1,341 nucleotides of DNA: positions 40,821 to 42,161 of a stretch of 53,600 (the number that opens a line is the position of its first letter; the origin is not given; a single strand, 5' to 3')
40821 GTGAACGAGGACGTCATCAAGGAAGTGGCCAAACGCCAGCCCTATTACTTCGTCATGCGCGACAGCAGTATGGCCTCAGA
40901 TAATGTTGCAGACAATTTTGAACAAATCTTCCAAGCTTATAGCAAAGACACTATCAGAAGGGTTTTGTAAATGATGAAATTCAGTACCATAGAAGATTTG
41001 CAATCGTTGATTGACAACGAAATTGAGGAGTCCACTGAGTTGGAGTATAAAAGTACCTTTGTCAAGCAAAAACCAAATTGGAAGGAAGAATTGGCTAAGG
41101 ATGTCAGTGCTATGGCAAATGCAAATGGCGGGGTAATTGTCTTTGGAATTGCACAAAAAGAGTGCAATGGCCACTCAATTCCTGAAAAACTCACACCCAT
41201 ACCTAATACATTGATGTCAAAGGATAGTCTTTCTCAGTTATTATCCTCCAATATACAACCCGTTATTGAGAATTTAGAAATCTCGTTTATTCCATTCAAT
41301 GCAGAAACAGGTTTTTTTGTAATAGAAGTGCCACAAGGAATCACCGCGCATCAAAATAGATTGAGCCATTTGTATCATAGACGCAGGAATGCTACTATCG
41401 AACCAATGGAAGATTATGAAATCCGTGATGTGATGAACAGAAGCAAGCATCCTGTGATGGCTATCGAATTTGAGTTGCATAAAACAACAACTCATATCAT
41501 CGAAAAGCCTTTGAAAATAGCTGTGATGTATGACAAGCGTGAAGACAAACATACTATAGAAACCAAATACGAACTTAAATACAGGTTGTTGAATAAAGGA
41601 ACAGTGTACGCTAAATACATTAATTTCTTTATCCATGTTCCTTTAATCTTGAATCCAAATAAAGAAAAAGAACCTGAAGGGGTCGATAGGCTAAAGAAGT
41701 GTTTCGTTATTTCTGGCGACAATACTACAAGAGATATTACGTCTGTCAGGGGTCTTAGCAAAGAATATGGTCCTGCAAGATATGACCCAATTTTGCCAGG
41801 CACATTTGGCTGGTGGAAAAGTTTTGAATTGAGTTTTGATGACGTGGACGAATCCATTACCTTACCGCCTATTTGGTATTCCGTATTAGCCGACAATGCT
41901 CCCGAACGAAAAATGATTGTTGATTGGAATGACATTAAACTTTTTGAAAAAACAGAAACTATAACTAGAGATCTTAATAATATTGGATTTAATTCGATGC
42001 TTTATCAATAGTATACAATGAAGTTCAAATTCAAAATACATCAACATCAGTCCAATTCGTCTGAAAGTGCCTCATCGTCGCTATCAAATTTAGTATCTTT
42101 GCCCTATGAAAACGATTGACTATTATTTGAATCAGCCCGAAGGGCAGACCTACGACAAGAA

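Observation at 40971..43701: Two Schlafen-core (AlbA_2) genes embedded between mod and res: a possible PrrC-like second line of defence guarded by the R-M enzyme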

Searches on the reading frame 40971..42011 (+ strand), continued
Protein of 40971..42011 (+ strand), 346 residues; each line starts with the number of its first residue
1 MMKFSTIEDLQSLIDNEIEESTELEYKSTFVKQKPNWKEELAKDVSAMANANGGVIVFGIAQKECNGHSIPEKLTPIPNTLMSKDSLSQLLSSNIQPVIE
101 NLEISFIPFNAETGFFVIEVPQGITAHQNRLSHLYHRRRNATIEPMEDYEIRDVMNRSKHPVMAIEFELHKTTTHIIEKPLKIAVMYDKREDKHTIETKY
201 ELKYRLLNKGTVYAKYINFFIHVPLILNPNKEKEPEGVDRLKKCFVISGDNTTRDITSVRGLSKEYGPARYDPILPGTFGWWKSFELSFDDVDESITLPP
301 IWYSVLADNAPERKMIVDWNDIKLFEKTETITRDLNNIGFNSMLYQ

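Call 68: search_protein_families(library=pfam, proteins=[L147:5380-6492:+, L147:4296-5426:+, L147:2741-3835:+, L128:6130-7092:+, L128:5276-6106:+, L128:4306-5250:+, L164:5907-7985:+, L158:1490-5164:+, L171:2991-6827:+, L175:6609-7970:+], max_evalue=0.0001)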
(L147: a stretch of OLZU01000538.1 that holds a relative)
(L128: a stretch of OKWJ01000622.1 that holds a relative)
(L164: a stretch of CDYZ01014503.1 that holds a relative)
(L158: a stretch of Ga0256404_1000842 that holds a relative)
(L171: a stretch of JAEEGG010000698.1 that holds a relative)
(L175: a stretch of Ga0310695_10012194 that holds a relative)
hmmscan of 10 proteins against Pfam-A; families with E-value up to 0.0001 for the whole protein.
L147:5380-6492:+ (371 aa): 1 family
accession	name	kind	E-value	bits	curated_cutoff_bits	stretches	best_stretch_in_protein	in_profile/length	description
PF09566.16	RE_SacI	-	1.1e-84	285.1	19.3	1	15-292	4-275/276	SacI restriction endonuclease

L147:4296-5426:+ (377 aa): 1 family
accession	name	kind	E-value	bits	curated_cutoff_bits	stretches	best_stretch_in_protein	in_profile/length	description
PF00145.23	DNA_methylase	-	3.7e-70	237.4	22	1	12-350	1-322/324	C-5 cytosine-specific DNA methylase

L147:2741-3835:+ (365 aa): 1 family
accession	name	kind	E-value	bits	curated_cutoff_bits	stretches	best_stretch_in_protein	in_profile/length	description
PF25164.1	CoiA_N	-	2.4e-08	33.8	26.3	1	36-69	17-49/50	Competence protein CoiA, N-terminal domain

L128:6130-7092:+ (321 aa): 1 family
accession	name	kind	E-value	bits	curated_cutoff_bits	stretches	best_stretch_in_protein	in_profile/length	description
PF13651.11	EcoRI_methylase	-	3.7e-134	447.8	26.4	1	10-306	2-334/345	Adenine-specific methyltransferase EcoRI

L128:5276-6106:+ (277 aa): 1 family
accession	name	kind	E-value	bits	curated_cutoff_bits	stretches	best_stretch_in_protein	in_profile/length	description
PF02963.22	EcoRI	-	6.4e-156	517.4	22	1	17-273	1-257/257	Restriction endonuclease EcoRI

L128:4306-5250:+ (315 aa): 2 families
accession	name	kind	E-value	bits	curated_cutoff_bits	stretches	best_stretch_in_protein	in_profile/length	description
PF01555.25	N6_N4_Mtase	-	3.2e-55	187.9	26.7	1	57-276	1-218/221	DNA methylase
PF03602.21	Cons_hypoth95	-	2e-05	24.8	24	0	37-71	92-128/182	Conserved hypothetical protein 95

L164:5907-7985:+ (693 aa): 1 family
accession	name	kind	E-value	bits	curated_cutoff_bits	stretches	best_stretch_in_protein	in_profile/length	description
PF09491.16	RE_AlwI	-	2.6e-71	241.3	23.1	1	100-631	2-438/441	AlwI restriction endonuclease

L158:1490-5164:+ (1225 aa): 1 family
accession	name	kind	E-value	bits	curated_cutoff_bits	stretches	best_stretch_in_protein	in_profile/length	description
PF25794.1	SACS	-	2.1e-15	57.6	32.8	1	169-269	9-120/247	Sacsin domain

L171:2991-6827:+ (1279 aa): 4 families
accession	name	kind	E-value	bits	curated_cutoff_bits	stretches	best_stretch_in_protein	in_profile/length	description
PF02384.22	N6_Mtase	-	1.3e-23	84.2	20.4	1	411-678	3-250/311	N-6 DNA Methylase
PF01420.25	Methylase_S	-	2.3e-11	44.6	22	1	933-1069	34-163/168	Type I restriction modification DNA specificity domain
PF07669.17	Eco57I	-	5e-06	27.2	25.3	1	528-643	69-167/171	Eco57I restriction-modification methylase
PF13588.12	HSDR_N_2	-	3.5e-05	24.3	25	0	80-130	17-65/110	Type I restriction enzyme R protein N terminus (HSDR_N)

L175:6609-7970:+ (454 aa): 1 family
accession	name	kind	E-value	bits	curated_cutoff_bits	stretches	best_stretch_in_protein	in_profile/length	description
PF01541.30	GIY-YIG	-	9.4e-08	32.7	22.6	1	62-145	2-75/78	GIY-YIG catalytic domain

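Call 80: search_protein_families(library=pfam, proteins=[L122:351-4328:+, L175:4549-6609:+, L180:2521-4440:+, L177:4779-6839:+, L177:541-3600:+, L162:6486-7430:+, L163:6675-7646:+, L121:7297-7923:+, L158:5164-7986:+, L171:6905-7981:+], max_evalue=0.0001)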
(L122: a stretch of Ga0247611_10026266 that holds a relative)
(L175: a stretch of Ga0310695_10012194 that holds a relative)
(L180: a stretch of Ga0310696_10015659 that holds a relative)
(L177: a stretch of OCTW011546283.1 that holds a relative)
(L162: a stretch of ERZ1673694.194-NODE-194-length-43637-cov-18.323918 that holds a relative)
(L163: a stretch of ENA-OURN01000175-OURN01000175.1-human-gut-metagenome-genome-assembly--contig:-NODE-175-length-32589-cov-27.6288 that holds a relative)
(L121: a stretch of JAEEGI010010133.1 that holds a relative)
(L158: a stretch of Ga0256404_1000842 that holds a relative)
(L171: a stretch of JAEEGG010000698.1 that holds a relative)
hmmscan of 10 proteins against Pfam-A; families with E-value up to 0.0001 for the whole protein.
L122:351-4328:+ (1326 aa): 2 families
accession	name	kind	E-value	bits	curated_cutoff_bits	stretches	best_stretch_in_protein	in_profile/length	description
PF02384.22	N6_Mtase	-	1.2e-23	84.4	20.4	1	416-666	2-236/311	N-6 DNA Methylase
PF07669.17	Eco57I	-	9.4e-10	39.3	25.3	1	534-647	60-170/171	Eco57I restriction-modification methylase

L175:4549-6609:+ (687 aa): 2 families
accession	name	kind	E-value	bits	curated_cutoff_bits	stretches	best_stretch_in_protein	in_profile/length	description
PF03235.19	GmrSD_N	-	1e-33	117.6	33.2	1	10-220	3-198/199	GmrSD restriction endonuclease, N-terminal domain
PF07510.16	GmrSD_C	-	2.4e-27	95.9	23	1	408-549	1-137/138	GmrSD restriction endonucleases, C-terminal domain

L180:2521-4440:+ (640 aa): 4 families
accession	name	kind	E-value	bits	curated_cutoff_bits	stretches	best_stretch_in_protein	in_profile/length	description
PF00929.31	RNase_T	-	9.6e-23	81.9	24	1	155-312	1-160/164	Exonuclease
PF09397.16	FtsK_gamma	-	4.7e-10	39.5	30.6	1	41-86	5-50/63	Ftsk gamma domain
PF13482.12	RNase_H_2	-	7.8e-07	29.6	22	0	156-298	2-116/165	RNase_H superfamily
PF16473.11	Rv2179c-like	-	5.7e-05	23.3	27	0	155-311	3-168/177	3'-5' exoribonuclease Rv2179c-like domain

L177:4779-6839:+ (687 aa): 2 families
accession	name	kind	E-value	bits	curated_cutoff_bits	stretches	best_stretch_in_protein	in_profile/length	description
PF03235.19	GmrSD_N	-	2.5e-33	116.3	33.2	1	10-220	3-198/199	GmrSD restriction endonuclease, N-terminal domain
PF07510.16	GmrSD_C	-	4.3e-27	95.1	23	1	408-549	1-137/138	GmrSD restriction endonucleases, C-terminal domain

L177:541-3600:+ (1020 aa): 4 families
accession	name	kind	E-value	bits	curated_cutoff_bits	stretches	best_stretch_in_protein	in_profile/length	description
PF18135.7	Type_ISP_C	-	2.4e-69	234.5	25.9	1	710-1007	52-341/342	Type ISP C-terminal specificity domain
PF02384.22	N6_Mtase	-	2.5e-11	43.9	20.4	0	384-579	46-188/311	N-6 DNA Methylase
PF07669.17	Eco57I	-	6.5e-08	33.3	25.3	1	437-603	9-165/171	Eco57I restriction-modification methylase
PF20473.4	MmeI_Mtase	-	5.9e-07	29.4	27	1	373-520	8-154/259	MmeI, DNA-methyltransferase domain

L162:6486-7430:+ (315 aa): 1 family
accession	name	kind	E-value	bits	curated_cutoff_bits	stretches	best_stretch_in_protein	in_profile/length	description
PF20186.3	DUF6549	-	2e-68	230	27.4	1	138-312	2-167/167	Family of unknown function (DUF6549)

L163:6675-7646:+ (324 aa): 1 family
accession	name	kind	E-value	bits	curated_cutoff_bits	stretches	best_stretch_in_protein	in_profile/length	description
PF07751.16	Abi_2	-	4.9e-55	187.1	25.6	1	60-245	1-184/184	Abi-like protein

L121:7297-7923:+ (209 aa): 0 families

L158:5164-7986:+ (941 aa): 5 families
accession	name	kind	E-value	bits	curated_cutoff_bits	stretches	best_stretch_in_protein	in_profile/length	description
PF00176.29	SNF2-rel_dom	-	8.6e-38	130.5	24.9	1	41-289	1-252/290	SNF2-related domain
PF00271.37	Helicase_C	-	1.1e-18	67.9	23.5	1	430-538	4-110/110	Helicase conserved C-terminal domain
PF04851.21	ResIII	-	6.4e-12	46.1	22.5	1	36-197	2-162/164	Type III restriction enzyme, res subunit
PF00270.35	DEAD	-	6.7e-11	42.6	26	1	56-204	15-166/167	DEAD/DEAH box helicase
PF13872.12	AAA_34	-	1e-06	28.3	27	1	36-175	41-195/306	P-loop containing NTP hydrolase pore-1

L171:6905-7981:+ (359 aa): 0 families

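Call 84: find_related_loci(query=A5, collection=viral_contigs, flank=6000)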
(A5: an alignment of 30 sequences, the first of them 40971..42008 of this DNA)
Query A5 (346 aa) in viral_contigs; peptide patterns used: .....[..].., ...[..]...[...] (x = any residue, [..] = any of these).
89 stretches matched a pattern; 3 encode a relative of the query (tblastn E <= 1e-3); 3 distinct loci.
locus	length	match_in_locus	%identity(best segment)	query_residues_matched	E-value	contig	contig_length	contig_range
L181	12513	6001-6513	36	6-174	5e-24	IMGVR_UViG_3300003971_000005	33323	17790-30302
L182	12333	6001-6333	31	10-121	2e-12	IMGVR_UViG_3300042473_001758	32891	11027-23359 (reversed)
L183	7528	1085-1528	34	6-151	5e-16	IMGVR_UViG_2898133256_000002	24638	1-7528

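Call 92: search_dna_similar(query=window:40971-42008:+, collection=plasmids, mode=protein, max_rows=15)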
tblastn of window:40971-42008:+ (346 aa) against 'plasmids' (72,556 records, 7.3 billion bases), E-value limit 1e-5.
Records with a match: 34; places in all: 35; records where one place covers at least 80% of the query: 0.
Best place of each record, by identity: <60% 34.
By first word of the organism name: Bacillus 13; Streptomyces 9; Priestia 2; Rubrobacter 2; Rhizobium 2; Miltoncostaea 1; Agrobacterium 1; Acetobacter 1; Paraburkholderia 1; Ralstonia 1; and 1 more.
By predicted mobility (MOB-suite, as given by PLSDB): non-mobilizable 30; conjugative 2; mobilizable 2.
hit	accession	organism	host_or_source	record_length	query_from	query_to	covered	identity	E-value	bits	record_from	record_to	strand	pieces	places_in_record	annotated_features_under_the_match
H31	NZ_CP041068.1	Priestia megaterium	cell culture,soil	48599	6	161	45%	35.8%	2e-17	91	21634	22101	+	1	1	ATP-binding protein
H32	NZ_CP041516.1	Priestia aryabhattai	cell culture,soil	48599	6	161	45%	35.6%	6e-11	93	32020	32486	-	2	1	hypothetical protein (x2)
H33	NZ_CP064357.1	Miltoncostaea oceani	pure culture,marine sediment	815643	6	180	51%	30.0%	2e-11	73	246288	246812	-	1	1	ATP-binding protein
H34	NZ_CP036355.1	Bacillus sp. SYJ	Pelodiscus sinensis,tissue sample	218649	8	177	49%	30.3%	3e-11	72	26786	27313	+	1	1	ATP-binding protein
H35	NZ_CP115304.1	Bacillus tropicus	Tryonyx sinensis (Chinese soft-shell ...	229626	8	177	49%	30.3%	3e-11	72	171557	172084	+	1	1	ATP-binding protein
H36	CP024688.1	Bacillus wiedmannii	cell culture,soil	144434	38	210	50%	29.7%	7e-11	71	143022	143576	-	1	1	ATP-binding protein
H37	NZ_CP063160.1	Bacillus cereus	-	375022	2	170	49%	29.4%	5e-11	72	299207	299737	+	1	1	ATP-binding protein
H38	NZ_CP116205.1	Bacillus paranthracis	rice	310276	8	171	47%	30.2%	2e-10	70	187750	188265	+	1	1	ATP-binding protein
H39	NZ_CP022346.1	Bacillus thuringiensis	soil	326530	8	171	47%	30.2%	2e-10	69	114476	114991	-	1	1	ATP-binding protein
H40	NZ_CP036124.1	Bacillus mycoides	cell culture,soil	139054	8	171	47%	29.7%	2e-10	70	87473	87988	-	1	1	ATP-binding protein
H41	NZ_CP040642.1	Agrobacterium sp. T29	Single strain culture,soil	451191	1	169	49%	28.5%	3e-8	63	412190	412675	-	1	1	ATP-binding protein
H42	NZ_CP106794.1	Streptomyces cynarae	microorganism,rhizosphere soil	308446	6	151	42%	32.1%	4e-9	66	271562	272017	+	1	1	ATP-binding protein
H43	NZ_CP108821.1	Streptomyces chartreusis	-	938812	6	151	42%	31.6%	4e-11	72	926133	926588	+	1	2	ATP-binding protein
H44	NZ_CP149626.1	Acetobacter sp. AC2005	whole organism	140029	6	155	43%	30.7%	8e-12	74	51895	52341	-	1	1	ATP-binding protein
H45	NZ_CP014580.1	Paraburkholderia phytofirmans OLGA172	-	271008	6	154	43%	30.9%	4e-8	62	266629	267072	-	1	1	ATP-binding protein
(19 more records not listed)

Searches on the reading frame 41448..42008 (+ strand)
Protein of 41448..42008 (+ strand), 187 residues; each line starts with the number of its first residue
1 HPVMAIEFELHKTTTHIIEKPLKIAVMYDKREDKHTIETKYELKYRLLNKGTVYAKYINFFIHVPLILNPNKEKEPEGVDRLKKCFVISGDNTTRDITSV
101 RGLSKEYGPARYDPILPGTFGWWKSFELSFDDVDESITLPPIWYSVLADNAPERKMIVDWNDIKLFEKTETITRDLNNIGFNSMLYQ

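Call 96: search_protein_representatives(protein=window:41448-42008:+)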
Query: 187 residues. Proteins with E-value up to 0.001 (for the whole library): 111; up to 1e-10: 9; up to 1e-30: 1. The best 111 are listed.
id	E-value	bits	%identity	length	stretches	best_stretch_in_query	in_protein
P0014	1.5e-58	214.1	55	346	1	1-186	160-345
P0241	1.4e-15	73.9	32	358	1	2-175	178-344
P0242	1.8e-14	70.3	38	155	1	37-171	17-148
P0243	3.4e-14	69.4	40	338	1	30-168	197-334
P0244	5.9e-14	68.6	39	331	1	1-167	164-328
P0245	1.5e-11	60.8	33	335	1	1-170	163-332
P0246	3.3e-11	59.7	31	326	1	36-170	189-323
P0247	3.4e-11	59.6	38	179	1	1-170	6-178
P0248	7.0e-11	58.6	38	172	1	34-168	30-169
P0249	1.3e-10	57.7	35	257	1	1-167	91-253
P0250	1.4e-10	57.6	40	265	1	40-163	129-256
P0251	1.9e-10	57.2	39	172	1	29-167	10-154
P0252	2.0e-10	57.1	36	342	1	40-171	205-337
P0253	2.5e-10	56.8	36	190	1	29-169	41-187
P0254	3.9e-10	56.2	35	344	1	1-168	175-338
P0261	8.7e-09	51.7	34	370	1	39-175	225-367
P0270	6.8e-08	48.8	31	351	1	28-168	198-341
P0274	1.7e-07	47.6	38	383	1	34-162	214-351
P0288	2.3e-06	43.8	33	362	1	21-158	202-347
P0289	2.4e-06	43.8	37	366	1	31-169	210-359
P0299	1.1e-05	41.6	41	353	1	39-156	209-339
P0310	3.5e-05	40.0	35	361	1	39-168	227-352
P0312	4.0e-05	39.8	32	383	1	38-153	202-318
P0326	9.8e-05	38.5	39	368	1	39-157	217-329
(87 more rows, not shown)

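Call 97: list_cluster_members(proteins=[P0274, P0312, P0261, P0326, P0289, P0288, P0310, P0241, P0299, P0270])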
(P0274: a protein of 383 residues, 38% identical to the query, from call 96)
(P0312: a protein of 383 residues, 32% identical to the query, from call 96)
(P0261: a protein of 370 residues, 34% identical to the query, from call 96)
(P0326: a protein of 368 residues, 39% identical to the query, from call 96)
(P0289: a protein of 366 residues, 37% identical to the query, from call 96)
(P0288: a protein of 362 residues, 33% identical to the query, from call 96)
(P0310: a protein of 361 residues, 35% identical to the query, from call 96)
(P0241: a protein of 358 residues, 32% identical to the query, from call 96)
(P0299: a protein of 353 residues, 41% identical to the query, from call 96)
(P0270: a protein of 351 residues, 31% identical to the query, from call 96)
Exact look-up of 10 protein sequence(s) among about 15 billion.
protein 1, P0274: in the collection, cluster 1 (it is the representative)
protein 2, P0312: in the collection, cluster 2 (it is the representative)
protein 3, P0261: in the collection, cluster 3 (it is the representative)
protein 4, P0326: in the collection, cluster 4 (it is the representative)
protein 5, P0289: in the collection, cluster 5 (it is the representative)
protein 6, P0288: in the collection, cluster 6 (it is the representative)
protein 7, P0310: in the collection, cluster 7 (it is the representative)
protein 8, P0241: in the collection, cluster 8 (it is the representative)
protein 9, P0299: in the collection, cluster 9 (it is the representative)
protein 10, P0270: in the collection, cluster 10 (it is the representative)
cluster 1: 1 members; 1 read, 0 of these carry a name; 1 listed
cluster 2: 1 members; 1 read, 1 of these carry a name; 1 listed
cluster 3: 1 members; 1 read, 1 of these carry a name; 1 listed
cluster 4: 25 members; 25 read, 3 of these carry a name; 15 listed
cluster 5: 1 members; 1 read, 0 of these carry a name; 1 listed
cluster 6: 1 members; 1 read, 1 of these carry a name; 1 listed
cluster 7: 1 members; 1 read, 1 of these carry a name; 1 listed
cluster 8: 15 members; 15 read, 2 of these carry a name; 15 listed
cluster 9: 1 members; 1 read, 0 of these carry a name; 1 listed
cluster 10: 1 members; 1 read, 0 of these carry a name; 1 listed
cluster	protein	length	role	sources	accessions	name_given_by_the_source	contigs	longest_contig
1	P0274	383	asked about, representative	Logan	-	-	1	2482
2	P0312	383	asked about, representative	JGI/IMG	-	hypothetical protein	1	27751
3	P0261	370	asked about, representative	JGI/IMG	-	hypothetical protein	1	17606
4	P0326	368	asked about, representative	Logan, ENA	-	-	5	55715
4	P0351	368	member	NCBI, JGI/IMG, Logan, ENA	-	hypothetical protein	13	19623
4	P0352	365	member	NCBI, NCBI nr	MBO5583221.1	MAG: ATP-binding protein [Prevotella sp.] | ATP-binding protein [Prevotella sp.]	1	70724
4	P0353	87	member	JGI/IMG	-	hypothetical protein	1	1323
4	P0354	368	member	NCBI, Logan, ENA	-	-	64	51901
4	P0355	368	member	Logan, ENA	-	-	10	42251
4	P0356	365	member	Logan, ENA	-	-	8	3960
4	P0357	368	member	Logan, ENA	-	-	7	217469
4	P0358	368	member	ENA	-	-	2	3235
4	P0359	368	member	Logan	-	-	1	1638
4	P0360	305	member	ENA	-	-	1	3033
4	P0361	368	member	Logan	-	-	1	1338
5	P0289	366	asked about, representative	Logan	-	-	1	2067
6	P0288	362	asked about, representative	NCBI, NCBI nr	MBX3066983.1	MAG: ATP-binding protein [Anaerolineae bacterium] | ATP-binding protein [Anaerolineae bacterium]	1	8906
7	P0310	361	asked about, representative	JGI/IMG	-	hypothetical protein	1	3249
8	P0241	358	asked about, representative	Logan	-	-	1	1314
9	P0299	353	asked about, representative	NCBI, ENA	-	-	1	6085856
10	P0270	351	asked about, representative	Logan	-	-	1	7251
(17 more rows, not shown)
